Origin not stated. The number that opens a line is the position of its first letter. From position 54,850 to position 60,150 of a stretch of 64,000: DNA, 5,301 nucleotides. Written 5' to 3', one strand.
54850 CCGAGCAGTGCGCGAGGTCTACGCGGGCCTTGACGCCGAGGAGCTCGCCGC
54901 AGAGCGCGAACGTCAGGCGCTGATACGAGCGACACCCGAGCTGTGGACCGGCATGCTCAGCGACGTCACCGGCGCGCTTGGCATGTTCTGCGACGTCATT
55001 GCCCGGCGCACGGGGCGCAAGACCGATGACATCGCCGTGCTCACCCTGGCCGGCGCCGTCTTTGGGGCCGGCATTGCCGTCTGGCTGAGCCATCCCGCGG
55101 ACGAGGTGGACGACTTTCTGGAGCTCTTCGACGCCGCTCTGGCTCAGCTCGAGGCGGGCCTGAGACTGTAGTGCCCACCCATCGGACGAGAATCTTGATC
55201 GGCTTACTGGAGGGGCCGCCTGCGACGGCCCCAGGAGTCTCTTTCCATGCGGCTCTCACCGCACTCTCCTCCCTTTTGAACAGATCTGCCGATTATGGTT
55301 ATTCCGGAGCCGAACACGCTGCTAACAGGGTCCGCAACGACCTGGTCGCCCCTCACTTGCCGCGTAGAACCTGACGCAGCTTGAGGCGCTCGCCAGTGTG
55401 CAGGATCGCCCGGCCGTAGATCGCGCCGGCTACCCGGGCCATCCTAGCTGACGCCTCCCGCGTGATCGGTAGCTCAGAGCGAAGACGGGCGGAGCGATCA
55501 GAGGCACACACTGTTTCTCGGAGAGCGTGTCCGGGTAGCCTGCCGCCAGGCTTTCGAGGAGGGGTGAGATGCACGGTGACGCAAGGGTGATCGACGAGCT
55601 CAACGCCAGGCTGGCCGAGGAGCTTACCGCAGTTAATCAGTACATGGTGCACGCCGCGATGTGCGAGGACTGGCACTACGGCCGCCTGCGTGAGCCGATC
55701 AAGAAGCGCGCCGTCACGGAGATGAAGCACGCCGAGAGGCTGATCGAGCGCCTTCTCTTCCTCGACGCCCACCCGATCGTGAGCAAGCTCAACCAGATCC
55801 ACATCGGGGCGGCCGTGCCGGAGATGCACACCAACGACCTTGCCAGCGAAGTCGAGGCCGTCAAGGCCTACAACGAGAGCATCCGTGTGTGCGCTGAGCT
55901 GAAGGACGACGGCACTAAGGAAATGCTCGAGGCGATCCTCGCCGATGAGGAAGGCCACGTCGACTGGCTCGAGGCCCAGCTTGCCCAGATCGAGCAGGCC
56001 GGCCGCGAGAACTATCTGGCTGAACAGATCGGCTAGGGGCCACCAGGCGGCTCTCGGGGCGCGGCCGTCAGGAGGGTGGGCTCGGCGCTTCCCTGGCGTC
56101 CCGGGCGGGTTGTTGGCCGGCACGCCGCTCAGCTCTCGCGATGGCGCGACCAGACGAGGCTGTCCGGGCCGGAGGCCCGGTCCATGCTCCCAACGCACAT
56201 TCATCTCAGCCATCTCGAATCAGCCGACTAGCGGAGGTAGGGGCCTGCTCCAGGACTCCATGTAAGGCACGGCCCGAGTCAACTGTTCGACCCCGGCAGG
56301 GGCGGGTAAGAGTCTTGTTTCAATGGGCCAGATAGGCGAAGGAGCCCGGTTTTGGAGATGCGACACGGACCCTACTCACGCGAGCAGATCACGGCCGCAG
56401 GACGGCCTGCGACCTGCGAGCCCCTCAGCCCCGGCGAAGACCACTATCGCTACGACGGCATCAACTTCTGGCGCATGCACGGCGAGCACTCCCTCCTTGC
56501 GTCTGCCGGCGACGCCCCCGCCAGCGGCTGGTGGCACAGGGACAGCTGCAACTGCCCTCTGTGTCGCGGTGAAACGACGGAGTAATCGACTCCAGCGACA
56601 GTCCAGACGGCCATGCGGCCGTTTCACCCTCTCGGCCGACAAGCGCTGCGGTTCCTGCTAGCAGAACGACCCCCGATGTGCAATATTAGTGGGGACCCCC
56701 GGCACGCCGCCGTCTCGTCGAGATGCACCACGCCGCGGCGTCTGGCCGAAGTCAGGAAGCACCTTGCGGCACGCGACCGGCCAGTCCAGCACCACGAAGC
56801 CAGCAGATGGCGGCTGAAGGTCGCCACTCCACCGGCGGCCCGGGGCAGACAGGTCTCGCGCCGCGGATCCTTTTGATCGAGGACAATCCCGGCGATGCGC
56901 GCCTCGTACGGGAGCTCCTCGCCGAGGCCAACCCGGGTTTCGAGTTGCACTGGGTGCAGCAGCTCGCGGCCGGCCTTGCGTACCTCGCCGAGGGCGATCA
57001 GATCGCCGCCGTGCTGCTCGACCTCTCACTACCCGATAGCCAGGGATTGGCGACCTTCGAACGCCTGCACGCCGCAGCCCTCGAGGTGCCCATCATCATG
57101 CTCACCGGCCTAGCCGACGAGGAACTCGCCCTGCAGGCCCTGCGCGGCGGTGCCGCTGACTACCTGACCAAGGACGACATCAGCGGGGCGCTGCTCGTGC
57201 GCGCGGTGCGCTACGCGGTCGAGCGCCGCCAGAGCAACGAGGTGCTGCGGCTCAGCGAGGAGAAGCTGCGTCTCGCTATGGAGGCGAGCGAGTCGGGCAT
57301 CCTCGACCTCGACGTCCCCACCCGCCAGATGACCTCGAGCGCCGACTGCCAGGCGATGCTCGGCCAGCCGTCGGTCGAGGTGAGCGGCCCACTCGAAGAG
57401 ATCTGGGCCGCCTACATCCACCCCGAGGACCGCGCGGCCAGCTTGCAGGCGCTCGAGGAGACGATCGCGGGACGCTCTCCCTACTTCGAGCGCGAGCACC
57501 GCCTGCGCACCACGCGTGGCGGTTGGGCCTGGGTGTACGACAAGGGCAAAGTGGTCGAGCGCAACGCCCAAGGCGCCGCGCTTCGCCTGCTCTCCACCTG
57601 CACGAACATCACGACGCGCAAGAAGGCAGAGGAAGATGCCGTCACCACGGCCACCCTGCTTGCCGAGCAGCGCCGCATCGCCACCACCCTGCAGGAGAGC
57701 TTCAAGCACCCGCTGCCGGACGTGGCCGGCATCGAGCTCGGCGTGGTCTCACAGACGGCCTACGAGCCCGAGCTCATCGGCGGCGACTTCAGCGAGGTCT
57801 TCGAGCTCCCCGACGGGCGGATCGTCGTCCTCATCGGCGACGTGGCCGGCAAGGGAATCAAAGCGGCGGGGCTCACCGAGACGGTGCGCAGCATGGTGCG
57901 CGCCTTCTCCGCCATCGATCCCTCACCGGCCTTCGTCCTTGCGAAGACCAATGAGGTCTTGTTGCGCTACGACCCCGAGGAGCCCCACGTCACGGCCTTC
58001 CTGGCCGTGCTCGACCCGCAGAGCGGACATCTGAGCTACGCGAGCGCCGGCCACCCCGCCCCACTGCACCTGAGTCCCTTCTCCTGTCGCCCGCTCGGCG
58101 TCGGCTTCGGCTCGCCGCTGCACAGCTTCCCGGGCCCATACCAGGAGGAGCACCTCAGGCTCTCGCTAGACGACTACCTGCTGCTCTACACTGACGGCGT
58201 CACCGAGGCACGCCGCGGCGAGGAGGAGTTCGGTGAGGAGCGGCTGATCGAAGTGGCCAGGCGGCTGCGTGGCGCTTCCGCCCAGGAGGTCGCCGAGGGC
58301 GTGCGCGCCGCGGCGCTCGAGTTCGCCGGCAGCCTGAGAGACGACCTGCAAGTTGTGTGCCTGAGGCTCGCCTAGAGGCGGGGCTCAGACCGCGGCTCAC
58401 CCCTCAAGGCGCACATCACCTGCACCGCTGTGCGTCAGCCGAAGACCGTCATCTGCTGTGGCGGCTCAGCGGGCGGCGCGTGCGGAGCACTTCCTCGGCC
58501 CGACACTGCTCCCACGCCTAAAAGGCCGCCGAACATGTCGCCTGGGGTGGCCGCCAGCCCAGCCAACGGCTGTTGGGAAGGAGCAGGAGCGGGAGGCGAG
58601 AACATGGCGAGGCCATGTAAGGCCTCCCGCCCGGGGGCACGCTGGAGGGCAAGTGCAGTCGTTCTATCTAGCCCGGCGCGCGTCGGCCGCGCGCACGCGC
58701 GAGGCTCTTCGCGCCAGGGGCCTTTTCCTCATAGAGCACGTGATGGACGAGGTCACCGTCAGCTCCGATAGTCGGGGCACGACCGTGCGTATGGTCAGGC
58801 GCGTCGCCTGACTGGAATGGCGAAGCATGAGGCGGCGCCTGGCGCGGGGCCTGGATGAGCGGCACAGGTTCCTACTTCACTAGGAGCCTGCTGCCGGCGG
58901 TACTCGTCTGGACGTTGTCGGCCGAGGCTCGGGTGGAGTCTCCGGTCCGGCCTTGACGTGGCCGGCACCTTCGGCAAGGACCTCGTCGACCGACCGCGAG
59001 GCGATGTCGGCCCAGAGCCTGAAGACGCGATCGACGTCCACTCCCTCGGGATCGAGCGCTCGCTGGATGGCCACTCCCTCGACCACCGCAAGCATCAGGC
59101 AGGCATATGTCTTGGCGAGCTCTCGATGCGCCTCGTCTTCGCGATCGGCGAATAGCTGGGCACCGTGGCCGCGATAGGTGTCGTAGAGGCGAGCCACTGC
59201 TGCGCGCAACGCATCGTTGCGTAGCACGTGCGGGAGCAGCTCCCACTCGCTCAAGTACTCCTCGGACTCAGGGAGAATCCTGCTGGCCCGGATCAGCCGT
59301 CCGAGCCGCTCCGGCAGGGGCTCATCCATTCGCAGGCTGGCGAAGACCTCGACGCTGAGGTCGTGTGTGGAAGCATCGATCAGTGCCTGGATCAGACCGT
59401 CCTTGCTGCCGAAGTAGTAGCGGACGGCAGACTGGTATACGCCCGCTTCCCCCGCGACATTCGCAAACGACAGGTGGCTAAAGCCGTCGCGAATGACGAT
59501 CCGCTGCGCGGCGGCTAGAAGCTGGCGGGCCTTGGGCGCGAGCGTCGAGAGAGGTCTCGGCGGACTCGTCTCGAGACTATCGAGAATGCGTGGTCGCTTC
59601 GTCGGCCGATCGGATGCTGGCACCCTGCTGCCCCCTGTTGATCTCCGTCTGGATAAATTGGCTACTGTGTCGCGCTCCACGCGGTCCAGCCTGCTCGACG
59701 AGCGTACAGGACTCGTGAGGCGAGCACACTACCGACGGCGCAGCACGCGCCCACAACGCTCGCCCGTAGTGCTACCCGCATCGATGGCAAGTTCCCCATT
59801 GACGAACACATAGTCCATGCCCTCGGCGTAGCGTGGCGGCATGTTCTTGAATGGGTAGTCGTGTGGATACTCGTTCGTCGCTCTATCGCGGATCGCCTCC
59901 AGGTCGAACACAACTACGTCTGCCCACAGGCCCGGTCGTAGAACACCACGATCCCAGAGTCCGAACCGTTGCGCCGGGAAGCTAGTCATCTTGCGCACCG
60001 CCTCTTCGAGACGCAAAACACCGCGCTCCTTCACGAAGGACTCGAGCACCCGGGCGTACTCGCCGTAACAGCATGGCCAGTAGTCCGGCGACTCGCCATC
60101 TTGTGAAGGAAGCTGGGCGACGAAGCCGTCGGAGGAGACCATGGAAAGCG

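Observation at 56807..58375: PP2C output module duplicated and shuffled onto different sensor N-termini (REC-PAS versus HATPase-PAS-GAF), with an RsbW-like remnant downstream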

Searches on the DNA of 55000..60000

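Call 66: search_rna_families(source=window, start=55000, end=60000, threshold=gathering)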
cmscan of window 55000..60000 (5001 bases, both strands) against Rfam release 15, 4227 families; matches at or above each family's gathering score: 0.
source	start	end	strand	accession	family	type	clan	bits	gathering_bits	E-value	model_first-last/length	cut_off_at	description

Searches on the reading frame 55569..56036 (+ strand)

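Call 3: search_protein_families(library=pfam, proteins=[window:55569-56036:+], max_evalue=0.01)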
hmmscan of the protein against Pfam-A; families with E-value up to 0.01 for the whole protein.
window:55569-56036:+ (155 aa): 4 families
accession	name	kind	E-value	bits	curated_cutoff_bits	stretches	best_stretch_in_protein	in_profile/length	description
PF00210.30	Ferritin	-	2.3e-35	122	24.5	1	8-143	1-141/142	Ferritin-like domain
PF22277.2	EncFtn-like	-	0.00011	22.4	27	0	13-60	21-65/85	EncFtn-like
PF02915.23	Rubrerythrin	-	0.00017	22.4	22.8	1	12-136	4-135/137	Rubrerythrin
PF03232.19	COQ7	-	0.003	17.7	23.5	0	90-140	10-58/169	Ubiquinone biosynthesis protein COQ7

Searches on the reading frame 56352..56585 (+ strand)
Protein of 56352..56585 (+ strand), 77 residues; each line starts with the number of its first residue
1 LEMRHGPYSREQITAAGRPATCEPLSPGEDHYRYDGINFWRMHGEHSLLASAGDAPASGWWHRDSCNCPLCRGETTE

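Call 54: search_protein_families(library=pfam, proteins=[window:56352-56585:+], max_evalue=1)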
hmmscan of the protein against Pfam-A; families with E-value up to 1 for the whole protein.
window:56352-56585:+ (77 aa): 0 families
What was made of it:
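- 56352..56585 (+): Small Cys-motif ORF (77 aa) conserved upstream of A in both strains. No Pfam hit (call 54).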
